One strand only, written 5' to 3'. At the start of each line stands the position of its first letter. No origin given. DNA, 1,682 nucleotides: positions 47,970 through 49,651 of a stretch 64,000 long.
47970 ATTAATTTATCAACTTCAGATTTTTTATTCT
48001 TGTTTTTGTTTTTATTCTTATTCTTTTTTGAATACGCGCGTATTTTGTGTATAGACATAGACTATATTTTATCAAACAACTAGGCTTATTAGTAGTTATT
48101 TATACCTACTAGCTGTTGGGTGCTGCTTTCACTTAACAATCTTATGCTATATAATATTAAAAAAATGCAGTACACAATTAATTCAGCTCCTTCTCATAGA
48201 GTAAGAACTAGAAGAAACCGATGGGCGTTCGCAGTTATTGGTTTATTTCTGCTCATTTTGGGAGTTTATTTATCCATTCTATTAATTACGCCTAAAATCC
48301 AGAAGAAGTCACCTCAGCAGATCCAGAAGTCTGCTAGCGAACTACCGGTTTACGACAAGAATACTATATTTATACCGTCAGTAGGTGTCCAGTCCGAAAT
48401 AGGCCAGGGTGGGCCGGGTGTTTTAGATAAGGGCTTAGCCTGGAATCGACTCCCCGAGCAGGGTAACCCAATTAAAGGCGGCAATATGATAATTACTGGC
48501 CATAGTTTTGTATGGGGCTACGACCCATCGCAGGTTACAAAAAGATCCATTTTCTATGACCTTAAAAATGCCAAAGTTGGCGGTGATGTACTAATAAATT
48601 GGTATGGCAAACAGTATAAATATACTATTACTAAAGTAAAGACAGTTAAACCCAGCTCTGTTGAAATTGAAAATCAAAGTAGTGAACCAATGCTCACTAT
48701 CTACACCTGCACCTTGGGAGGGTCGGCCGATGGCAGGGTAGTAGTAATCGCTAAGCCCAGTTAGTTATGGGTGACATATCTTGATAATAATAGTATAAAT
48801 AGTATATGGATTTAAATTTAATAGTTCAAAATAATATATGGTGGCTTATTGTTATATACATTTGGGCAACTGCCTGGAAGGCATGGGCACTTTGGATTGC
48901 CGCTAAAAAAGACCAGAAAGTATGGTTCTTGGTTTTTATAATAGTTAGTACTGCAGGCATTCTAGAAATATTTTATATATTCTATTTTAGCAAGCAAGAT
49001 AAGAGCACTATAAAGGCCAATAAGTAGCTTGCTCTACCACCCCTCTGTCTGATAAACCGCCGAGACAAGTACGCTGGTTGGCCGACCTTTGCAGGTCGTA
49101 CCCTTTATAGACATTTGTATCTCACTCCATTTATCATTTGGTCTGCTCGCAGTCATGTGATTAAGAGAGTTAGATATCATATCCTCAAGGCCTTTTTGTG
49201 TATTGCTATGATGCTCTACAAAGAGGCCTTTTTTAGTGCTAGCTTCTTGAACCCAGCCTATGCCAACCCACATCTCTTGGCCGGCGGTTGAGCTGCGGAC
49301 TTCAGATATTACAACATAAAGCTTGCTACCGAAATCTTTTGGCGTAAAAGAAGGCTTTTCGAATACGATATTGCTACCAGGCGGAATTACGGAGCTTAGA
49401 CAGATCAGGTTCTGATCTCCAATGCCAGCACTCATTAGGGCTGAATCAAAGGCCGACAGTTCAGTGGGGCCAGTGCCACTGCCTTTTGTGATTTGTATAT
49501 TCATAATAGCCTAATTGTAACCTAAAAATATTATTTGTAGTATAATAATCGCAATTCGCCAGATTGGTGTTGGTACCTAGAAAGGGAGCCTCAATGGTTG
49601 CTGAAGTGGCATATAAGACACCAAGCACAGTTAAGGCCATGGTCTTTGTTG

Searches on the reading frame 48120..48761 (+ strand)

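Call 43: search_protein_families(library=pfam, proteins=[window:48120-48761:+], max_evalue=0.001)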
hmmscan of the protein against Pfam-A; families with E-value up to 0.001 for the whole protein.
window:48120-48761:+ (214 aa): 1 family
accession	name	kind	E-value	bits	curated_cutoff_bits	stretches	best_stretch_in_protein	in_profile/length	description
PF04203.18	Sortase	-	1.5e-18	67.2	26.6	1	83-213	1-124/125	Sortase domain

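Call 55: search_protein_families(library=ncbifam, proteins=[window:48120-48761:+], max_evalue=0.01)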
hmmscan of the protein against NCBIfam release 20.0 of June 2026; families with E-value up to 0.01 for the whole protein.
window:48120-48761:+ (214 aa): 7 families
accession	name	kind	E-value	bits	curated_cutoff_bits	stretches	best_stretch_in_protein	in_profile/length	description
TIGR01076.1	sortase_fam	subfamily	6.4e-10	39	39.35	1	84-210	4-124/136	sortase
NF033745.1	class_C_sortase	subfamily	1.5e-09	38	160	1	72-211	83-218/220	class C sortase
NF058671.1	sortase_SrtD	exception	9.5e-07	28.7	140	1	83-212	67-186/187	class D sortase, LPxTATN-specific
NF033746.1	class_D_sortase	subfamily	1.9e-06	27.8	165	1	85-213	15-133/135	class D sortase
NF045999.1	MAG1140_fam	equivalog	0.0038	17.4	35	0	151-194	60-103/126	MAG1140 family protein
NF033747.1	class_E_sortase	subfamily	0.004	17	160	1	82-212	73-204/211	class E sortase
NF033748.1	class_F_sortase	subfamily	0.0088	15.7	166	0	118-198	57-134/155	class F sortase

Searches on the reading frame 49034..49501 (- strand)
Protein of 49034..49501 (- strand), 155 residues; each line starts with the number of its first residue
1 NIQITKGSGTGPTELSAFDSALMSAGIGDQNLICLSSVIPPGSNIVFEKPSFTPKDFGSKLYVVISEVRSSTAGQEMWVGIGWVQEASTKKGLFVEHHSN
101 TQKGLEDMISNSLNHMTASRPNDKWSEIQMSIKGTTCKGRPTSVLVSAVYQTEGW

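Call 43: search_protein_families(library=pfam, proteins=[window:49034-49501:-], max_evalue=0.001)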
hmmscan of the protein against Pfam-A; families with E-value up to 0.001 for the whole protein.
window:49034-49501:- (155 aa): 1 family
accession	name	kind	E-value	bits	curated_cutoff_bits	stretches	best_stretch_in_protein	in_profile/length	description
PF01862.21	PvlArgDC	-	4.8e-26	92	22.7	1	2-150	5-160/161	Pyruvoyl-dependent arginine decarboxylase (PvlArgDC)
